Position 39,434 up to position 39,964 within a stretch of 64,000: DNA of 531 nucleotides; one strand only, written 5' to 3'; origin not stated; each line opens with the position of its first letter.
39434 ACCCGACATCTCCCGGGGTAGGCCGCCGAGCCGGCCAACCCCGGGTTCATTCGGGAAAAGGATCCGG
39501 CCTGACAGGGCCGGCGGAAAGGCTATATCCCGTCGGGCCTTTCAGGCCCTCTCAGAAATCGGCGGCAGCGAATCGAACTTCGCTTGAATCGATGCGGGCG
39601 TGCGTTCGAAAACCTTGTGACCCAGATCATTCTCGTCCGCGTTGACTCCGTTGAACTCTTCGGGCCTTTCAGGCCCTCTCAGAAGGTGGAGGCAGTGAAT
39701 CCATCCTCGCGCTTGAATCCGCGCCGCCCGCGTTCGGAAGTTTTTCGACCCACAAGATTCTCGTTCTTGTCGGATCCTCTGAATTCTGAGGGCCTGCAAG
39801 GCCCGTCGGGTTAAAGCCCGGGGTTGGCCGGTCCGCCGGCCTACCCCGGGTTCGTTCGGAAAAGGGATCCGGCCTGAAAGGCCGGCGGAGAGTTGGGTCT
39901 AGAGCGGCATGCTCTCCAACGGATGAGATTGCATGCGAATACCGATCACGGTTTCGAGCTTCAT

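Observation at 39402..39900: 500-bp intergenic cluster of GC-rich palindromes with two divergent tandem ~128-bp units and an invertible-looking flank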

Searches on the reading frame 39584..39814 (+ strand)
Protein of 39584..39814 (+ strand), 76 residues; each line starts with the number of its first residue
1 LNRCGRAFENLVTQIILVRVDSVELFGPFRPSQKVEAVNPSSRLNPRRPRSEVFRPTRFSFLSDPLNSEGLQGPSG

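Call 11: search_protein_families(library=pfam, proteins=[window:39584-39814:+], max_evalue=0.01)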
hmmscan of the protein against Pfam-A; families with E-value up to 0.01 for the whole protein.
window:39584-39814:+ (76 aa): 0 families
